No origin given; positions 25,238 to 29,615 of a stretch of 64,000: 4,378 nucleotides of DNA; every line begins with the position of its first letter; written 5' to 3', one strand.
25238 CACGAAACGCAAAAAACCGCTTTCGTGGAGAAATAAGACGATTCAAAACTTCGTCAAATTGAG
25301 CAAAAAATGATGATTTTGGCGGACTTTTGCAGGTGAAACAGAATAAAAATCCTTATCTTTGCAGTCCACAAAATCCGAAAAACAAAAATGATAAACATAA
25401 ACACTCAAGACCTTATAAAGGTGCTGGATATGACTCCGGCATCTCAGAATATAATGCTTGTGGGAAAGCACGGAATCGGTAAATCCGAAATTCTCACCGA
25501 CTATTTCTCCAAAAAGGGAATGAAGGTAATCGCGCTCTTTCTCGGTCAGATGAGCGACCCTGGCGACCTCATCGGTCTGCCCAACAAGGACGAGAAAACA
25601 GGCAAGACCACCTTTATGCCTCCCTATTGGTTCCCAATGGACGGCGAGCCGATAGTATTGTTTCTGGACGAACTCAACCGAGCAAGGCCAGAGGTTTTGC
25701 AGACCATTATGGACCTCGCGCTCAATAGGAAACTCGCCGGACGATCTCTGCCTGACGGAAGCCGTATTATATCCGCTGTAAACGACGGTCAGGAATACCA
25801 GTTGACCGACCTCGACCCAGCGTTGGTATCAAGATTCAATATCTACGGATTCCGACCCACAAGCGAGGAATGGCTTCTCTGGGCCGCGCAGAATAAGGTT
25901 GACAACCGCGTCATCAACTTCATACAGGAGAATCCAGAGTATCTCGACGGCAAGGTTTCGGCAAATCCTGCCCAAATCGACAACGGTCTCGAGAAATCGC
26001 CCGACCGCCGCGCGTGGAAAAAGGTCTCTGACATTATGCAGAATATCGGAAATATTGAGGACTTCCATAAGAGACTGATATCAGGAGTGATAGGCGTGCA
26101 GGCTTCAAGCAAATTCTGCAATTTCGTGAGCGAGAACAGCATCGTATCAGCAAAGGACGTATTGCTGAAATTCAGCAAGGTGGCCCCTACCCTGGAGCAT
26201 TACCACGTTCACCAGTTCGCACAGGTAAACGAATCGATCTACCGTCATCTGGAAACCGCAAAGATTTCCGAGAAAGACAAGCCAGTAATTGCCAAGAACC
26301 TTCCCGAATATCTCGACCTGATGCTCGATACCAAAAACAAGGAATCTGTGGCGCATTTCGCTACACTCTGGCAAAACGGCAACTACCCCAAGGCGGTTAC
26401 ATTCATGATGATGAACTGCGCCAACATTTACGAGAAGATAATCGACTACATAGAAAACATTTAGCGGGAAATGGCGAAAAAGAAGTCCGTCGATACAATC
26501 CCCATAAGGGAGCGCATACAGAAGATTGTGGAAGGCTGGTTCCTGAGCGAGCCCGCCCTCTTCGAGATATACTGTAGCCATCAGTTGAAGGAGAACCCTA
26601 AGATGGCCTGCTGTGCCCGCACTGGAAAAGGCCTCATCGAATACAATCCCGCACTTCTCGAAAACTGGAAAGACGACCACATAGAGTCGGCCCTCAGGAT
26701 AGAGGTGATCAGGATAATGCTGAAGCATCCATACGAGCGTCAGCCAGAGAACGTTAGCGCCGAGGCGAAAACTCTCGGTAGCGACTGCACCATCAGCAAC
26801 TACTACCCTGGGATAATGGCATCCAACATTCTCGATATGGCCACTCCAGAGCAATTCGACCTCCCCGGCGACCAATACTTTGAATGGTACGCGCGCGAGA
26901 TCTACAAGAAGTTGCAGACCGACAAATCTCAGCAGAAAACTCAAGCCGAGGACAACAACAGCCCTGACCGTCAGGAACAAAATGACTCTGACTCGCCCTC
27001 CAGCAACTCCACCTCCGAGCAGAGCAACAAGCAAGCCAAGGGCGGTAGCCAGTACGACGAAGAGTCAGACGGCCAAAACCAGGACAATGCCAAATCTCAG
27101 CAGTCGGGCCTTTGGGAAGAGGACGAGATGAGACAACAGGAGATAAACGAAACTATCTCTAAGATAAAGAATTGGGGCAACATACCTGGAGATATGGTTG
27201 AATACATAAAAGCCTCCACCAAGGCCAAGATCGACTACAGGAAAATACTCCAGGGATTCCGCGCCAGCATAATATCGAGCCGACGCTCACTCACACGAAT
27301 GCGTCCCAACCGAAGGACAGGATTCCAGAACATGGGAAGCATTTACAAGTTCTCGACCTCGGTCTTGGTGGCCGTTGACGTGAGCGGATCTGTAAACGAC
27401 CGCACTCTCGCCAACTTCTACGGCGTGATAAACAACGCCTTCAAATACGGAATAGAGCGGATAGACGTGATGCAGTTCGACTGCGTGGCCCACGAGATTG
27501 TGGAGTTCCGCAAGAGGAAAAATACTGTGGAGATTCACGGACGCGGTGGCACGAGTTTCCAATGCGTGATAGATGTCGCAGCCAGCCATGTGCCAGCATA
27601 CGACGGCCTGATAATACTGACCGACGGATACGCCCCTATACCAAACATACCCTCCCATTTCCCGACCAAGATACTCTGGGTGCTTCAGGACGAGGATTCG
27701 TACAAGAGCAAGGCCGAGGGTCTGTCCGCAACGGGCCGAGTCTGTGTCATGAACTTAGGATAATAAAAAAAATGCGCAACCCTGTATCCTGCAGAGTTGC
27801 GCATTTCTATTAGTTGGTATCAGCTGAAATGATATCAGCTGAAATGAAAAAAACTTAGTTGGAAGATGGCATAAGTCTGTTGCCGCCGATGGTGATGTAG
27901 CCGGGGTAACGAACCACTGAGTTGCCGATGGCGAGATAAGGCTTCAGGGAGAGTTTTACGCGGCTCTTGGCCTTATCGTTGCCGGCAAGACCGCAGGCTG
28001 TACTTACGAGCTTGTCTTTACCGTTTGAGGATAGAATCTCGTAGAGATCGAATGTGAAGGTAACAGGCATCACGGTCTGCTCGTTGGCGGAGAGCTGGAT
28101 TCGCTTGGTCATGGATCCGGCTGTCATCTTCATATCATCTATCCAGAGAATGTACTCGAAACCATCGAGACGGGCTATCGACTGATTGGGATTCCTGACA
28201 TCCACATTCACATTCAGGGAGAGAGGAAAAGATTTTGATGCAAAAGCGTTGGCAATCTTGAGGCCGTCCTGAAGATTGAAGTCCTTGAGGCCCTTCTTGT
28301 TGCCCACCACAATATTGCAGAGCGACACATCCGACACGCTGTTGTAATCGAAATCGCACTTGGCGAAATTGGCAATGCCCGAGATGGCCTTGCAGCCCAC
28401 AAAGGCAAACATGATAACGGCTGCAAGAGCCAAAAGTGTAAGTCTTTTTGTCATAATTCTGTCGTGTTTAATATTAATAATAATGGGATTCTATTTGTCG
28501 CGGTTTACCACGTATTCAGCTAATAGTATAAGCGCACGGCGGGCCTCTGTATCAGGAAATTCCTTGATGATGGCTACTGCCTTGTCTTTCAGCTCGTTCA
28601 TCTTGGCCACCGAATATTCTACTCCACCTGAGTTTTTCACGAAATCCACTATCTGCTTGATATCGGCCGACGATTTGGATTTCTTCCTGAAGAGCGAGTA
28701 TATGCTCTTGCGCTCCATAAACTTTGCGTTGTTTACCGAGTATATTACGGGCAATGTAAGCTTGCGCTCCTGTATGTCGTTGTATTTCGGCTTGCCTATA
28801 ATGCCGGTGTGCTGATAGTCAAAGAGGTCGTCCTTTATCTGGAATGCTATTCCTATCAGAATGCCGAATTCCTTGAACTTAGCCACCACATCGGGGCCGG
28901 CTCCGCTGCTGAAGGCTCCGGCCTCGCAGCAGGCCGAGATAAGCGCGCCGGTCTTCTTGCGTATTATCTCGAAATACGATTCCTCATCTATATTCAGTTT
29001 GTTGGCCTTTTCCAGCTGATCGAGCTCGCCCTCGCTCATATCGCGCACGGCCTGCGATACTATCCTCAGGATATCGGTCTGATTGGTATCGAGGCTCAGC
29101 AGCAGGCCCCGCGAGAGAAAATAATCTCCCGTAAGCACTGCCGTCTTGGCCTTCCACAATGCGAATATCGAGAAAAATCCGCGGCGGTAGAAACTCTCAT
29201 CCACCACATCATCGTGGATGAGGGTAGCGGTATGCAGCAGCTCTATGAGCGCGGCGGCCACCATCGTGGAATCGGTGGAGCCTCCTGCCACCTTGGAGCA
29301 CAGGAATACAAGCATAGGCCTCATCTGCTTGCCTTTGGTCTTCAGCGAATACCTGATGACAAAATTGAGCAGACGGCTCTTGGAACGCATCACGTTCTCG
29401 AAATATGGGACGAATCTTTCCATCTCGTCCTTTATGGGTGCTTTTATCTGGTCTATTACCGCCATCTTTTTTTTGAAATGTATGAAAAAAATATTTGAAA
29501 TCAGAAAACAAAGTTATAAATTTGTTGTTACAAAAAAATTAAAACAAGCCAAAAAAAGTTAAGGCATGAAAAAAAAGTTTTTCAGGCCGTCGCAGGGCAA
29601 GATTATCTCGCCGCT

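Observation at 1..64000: Hyper-abundant word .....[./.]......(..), palindromic core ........, about one copy per kb in genes and spacers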

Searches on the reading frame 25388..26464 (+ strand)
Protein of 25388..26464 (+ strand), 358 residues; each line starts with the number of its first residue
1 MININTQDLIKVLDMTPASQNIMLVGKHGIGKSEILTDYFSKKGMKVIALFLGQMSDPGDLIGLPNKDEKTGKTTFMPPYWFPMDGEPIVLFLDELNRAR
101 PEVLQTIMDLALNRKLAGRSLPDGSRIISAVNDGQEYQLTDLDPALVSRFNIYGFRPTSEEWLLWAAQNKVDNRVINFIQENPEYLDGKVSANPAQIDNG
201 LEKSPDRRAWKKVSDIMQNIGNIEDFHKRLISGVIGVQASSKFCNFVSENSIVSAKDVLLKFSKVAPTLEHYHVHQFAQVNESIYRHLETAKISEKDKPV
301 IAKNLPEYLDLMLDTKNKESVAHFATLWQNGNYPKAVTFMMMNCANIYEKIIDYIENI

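Call 12: search_protein_families(library=pfam, proteins=[window:25388-26464:+])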
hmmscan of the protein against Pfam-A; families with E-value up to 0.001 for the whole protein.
window:25388-26464:+ (358 aa): 3 families
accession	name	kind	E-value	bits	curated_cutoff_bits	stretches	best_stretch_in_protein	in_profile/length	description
PF07728.20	AAA_5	-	6.7e-09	36.3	22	1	21-150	1-139/139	AAA domain (dynein-related subfamily)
PF12775.13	AAA_7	-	0.00012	22.1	25.8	1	16-116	30-129/181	P-loop containing dynein motor region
PF13191.12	AAA_16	-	0.00033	21.6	32.6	0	17-40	22-45/167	AAA ATPase domain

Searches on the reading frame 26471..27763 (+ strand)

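Call 12: search_protein_families(library=pfam, proteins=[window:26471-27763:+])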
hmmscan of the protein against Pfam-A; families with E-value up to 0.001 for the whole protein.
window:26471-27763:+ (430 aa): 2 families
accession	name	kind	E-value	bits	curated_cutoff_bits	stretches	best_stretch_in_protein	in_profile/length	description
PF13203.12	DUF2201_N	-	3e-17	63.6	23.2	1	26-283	16-255/271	Putative metallopeptidase domain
PF09967.15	DUF2201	-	1.8e-13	51.1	26.4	1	299-408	2-109/123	VWA-like domain (DUF2201)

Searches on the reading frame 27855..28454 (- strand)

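Call 23: search_protein_families(library=pfam, proteins=[window:27855-28454:-])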
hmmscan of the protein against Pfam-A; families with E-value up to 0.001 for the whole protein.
window:27855-28454:- (199 aa): 1 family
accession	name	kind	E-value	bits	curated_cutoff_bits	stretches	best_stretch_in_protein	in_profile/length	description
PF03168.19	LEA_2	-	6.2e-07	30.2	25.4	1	84-141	2-59/98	Late embryogenesis abundant protein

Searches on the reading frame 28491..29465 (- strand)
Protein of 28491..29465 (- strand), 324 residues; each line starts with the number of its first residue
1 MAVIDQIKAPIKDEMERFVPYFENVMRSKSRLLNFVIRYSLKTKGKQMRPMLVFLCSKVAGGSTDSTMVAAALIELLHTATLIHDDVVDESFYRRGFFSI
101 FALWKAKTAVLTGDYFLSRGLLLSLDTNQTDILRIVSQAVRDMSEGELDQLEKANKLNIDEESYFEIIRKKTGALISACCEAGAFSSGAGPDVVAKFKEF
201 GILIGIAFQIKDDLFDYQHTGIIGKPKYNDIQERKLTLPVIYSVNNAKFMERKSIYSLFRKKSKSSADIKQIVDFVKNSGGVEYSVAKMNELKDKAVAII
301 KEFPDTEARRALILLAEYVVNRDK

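Call 23: search_protein_families(library=pfam, proteins=[window:28491-29465:-])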
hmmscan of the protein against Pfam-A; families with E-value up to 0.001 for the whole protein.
window:28491-29465:- (324 aa): 1 family
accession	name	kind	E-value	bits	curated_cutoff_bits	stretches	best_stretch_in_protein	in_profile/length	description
PF00348.22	polyprenyl_synt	-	2.6e-63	214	27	1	32-274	3-249/251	Polyprenyl synthetase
